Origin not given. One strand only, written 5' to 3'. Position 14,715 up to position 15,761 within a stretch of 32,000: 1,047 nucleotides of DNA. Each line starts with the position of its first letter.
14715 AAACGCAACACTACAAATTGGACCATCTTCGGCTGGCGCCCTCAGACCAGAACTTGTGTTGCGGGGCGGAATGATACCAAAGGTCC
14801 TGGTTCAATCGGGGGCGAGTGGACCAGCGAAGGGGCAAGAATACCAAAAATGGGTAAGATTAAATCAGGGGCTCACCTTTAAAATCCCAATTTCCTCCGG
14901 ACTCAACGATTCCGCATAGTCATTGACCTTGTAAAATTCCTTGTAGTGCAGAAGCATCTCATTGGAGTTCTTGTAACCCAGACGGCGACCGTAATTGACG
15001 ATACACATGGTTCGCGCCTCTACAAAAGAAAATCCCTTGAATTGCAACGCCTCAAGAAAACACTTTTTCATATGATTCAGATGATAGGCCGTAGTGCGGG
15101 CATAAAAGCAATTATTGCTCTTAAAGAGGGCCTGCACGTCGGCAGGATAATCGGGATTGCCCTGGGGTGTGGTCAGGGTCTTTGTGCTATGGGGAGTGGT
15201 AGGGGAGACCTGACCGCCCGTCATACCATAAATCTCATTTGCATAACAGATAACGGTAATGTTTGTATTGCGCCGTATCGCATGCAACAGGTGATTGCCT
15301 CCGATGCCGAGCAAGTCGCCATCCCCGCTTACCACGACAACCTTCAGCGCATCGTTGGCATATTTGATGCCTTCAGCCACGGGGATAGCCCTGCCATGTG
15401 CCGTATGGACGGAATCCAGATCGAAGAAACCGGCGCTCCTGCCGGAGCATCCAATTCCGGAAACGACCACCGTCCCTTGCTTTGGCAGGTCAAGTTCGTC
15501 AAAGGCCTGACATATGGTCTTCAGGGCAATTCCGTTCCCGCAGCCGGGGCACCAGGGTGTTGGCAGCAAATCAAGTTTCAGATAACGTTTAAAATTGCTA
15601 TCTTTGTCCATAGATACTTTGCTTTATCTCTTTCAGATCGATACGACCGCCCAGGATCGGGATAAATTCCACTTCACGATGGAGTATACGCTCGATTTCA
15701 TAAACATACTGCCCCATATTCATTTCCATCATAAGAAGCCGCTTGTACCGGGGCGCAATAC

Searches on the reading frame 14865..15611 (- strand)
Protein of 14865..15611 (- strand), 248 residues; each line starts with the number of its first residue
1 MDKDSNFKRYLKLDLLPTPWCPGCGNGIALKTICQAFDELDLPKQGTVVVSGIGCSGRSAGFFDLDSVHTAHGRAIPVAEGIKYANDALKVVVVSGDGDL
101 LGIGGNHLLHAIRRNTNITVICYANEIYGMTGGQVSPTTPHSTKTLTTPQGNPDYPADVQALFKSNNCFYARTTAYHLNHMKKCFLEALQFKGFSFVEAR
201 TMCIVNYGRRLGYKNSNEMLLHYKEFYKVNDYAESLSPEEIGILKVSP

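Call 70: search_protein_families(library=pfam, proteins=[window:14865-15611:-], max_evalue=0.001)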
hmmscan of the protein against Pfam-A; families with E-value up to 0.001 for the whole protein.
window:14865-15611:- (248 aa): 1 family
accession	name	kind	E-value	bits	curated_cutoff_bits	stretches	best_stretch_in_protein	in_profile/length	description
PF02775.26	TPP_enzyme_C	-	2.1e-28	99.5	21.9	1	54-198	3-150/151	Thiamine pyrophosphate enzyme, C-terminal TPP binding domain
